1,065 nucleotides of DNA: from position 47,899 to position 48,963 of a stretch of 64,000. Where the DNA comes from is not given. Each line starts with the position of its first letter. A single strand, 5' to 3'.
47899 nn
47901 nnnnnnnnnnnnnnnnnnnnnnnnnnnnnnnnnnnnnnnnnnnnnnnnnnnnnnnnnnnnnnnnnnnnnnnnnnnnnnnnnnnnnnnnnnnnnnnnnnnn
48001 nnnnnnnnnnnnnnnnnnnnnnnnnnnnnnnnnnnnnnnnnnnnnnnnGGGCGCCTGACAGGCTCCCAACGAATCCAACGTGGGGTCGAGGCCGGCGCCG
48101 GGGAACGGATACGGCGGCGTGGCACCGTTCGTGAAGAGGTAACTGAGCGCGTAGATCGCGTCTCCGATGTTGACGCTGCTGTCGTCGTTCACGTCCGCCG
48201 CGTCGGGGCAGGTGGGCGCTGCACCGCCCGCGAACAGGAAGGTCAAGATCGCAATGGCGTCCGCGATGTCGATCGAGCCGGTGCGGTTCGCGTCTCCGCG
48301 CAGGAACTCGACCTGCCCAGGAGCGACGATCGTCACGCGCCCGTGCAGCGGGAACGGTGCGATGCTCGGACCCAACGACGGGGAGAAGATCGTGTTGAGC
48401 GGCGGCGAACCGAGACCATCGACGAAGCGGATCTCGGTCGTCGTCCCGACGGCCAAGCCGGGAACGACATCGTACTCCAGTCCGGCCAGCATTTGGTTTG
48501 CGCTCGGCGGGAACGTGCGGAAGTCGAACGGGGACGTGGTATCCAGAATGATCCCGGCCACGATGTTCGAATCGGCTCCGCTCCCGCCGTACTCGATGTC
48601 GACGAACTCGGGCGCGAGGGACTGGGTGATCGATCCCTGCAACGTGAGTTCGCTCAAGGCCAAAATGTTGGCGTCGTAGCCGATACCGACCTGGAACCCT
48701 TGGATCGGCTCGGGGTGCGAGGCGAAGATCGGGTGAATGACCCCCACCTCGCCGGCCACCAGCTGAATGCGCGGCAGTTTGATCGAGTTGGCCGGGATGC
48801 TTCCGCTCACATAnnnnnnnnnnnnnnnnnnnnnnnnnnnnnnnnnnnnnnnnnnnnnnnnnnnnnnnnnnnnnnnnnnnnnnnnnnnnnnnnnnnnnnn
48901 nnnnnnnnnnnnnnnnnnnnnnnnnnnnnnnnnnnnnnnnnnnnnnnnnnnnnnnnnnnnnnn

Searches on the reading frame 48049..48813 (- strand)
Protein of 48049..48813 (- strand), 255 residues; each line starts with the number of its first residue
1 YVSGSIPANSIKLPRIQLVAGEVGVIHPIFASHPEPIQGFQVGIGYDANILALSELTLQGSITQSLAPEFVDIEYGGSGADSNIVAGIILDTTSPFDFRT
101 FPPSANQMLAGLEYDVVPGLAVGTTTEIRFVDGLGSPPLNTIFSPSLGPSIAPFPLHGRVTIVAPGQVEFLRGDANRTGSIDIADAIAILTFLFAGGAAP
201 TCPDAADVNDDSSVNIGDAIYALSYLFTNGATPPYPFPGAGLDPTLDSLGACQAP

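Call 44: search_solved_structures(query=A3, max_evalue=10, show_alignments=3)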
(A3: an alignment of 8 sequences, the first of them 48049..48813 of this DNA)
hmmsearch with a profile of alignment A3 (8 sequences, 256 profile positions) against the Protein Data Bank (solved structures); distinct sequences matched with E-value up to 10: 18.
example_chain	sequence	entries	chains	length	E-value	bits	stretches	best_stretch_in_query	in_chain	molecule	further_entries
2y3n_B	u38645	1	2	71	0.0002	24.3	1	172-227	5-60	CELLULOSOMAL FAMILY-48 PROCESSIVE GLYCOSIDE HYDROLASE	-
4uyp_B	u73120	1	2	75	0.00048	23.1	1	171-228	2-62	Cellulosomal scaffoldin adaptor protein B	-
4uyq_B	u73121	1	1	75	0.00067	22.6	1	171-228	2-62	Cellulosomal scaffoldin adaptor protein B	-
8ajy_B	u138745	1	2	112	0.00084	22.3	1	170-227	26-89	Dockerin from ScaH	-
2mte_A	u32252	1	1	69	0.003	20.5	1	174-231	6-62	Cellulose 1,4-beta-cellobiosidase (reducing end) CelS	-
1daq_A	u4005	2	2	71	0.003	20.4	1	173-231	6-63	ENDOGLUCANASE SS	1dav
3ul4_B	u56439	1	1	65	0.0079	19.1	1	172-227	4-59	Cellulosome enzyme, dockerin type I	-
5m2s_B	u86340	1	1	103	0.046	16.6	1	171-228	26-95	Doc8: Type I dockerin repeat domain from family 9 glycoside hydrolase WP_009982745[Ruminoc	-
5nrm_B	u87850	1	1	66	0.063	16.1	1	174-228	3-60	DocCel5: Type I dockerin repeat domain from A. cellulolyticus family 5 endoglucanase WP_01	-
8x39_A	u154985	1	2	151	0.071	15.9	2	172-233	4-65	Serine protease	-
8x3a_A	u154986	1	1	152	0.074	15.9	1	172-233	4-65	Serine protease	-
5m2o_B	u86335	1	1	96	0.078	15.8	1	173-226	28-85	Group I Dockerin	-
5nrk_B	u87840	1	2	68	0.1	15.4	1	174-228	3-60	DocCel5: Type I dockerin repeat domain from A. cellulolyticus family 5 endoglucanase WP_01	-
5g5d_A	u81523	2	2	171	0.27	14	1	10-61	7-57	CELLULOSOME ANCHORING PROTEIN COHESIN REGION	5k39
7nde_A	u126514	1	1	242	0.56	13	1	97-179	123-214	Glucuronan lyase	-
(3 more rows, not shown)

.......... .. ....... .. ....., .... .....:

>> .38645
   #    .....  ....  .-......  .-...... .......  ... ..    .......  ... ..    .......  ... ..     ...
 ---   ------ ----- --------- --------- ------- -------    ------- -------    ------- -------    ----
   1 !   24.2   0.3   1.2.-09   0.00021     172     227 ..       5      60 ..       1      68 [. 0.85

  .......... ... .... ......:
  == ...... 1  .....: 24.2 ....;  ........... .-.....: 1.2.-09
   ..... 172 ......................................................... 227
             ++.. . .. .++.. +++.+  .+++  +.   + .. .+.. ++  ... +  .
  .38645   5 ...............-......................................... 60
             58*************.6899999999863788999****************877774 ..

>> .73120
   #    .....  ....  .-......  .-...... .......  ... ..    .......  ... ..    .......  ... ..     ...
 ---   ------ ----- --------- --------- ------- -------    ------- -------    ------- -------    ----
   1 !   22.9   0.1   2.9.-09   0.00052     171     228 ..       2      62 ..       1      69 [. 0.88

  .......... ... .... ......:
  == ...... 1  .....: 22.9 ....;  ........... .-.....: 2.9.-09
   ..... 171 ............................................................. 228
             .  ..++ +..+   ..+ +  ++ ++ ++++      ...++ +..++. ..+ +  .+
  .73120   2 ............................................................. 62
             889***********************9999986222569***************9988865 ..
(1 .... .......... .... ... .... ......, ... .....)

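Call 50: predict_structure(alignment_id=A3)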
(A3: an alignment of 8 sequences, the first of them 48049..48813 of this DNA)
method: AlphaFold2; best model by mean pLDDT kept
length: 255 residues; sequences in the alignment: 8
mean_pLDDT: 63.1   pTM: 0.50
mean pLDDT of the five models: 63.1, 62.4, 55.5, 52.9, 50.6
residues with pLDDT >= 90: 9; 70-90: 103; 50-70: 80; < 50: 63
segments of 3 or more residues with pLDDT < 50: 1-7, 134-140, 144-181, 238-242, 253-255
pLDDT, mean of each block of 10 residues (from residue 1): 38 77 87 74 81 87 86 85 82 69 85 87 78 49 43 28 28 40 54 55 57 58 58 49 51 50
secondary structure, 60 per line:
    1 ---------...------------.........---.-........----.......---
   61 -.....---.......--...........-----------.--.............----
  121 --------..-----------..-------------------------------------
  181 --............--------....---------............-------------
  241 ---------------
elements in order: E10-12 E25-33 E39-46 E51-57 H62-66 E70-76 E82-89 E104-116 H183-194 H203-206 H216-227

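Call 52: fold_search(model_id=the predicted structure, library=pdb)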
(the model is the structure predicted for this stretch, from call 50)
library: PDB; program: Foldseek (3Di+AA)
matches with E <= 10: 906; with E <= 0.001: 10
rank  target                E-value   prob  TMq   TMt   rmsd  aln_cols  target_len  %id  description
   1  5nrk_A                2.3e-04  1.00  0.38  0.63   3.8       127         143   16  Crystal structure of the sixth cohesin from Acetivibrio cellulolyticus' scaffoldin B in complex with Cel5 dockerin S15 (released 2018-01-31)
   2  5nrm_A                3.6e-04  1.00  0.32  0.54   4.2       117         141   15  Crystal structure of the sixth cohesin from Acetivibrio cellulolyticus' scaffoldin B in complex with Cel5 dockerin S51 (released 2018-01-31)
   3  6kge_A                4.1e-04  1.00  0.31  0.53   4.5       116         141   16  Crystal structure of CaDoc0917(R16D)-CaCohA2 complex at pH 5.5 (released 2020-07-08)
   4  6kgc_A                5.5e-04  1.00  0.29  0.47   6.4       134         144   15  Crystal structure of CaDoc0917(R49D)-CaCohA2 complex at pH 5.4 (released 2020-07-08)
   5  2vn6_A                6.1e-04  1.00  0.30  0.47   4.4       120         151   17  The Clostridium cellulolyticum dockerin displays a dual binding mode for its cohesin partner (released 2008-05-13)
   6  2vn5_C                6.9e-04  1.00  0.34  0.55   5.0       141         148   16  The Clostridium cellulolyticum dockerin displays a dual binding mode for its cohesin partner (released 2008-05-20)
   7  1g1k_A                6.9e-04  1.00  0.31  0.51   4.3       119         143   20  COHESIN MODULE FROM THE CELLULOSOME OF CLOSTRIDIUM CELLULOLYTICUM (released 2000-11-22)
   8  6kgd_A                7.3e-04  1.00  0.34  0.54   5.7       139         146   14  Crystal structure of CaDoc0917(R49D)-CaCohA2 complex at pH 8.0 (released 2020-07-08)
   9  1aoh_B                9.2e-04  1.00  0.40  0.65   3.4       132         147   20  SINGLE COHESIN DOMAIN FROM THE SCAFFOLDING PROTEIN CIPA OF THE CLOSTRIDIUM THERMOCELLUM CELLULOSOME (released 1998-07-08)
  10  4dh2_A                9.7e-04  1.00  0.36  0.55   5.4       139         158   16  Crystal structure of Coh-OlpC(Cthe_0452)-Doc435(Cthe_0435) complex: A novel type I Cohesin-Dockerin complex from Clost (released 2012-11-28)
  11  6kgf_A                1.0e-03  1.00  0.30  0.49   4.6       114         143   16  Crystal structure of CaDoc0917(R16D)-CaCohA2 complex at pH 8.2 (released 2020-07-08)
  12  3ul4_A                1.1e-03  1.00  0.37  0.63   3.6       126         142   14  Crystal structure of Coh-OlpA(Cthe_3080)-Doc918(Cthe_0918) complex: A novel type I Cohesin-Dockerin complex from Clost (released 2012-11-28)
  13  1aoh_A                1.1e-03  1.00  0.35  0.59   4.4       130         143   19  SINGLE COHESIN DOMAIN FROM THE SCAFFOLDING PROTEIN CIPA OF THE CLOSTRIDIUM THERMOCELLUM CELLULOSOME (released 1998-07-08)
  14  2vn5_A                1.2e-03  1.00  0.30  0.51   4.2       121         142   17  The Clostridium cellulolyticum dockerin displays a dual binding mode for its cohesin partner (released 2008-05-20)
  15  4dh2_C                1.3e-03  1.00  0.32  0.49   4.5       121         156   20  Crystal structure of Coh-OlpC(Cthe_0452)-Doc435(Cthe_0435) complex: A novel type I Cohesin-Dockerin complex from Clost (released 2012-11-28)
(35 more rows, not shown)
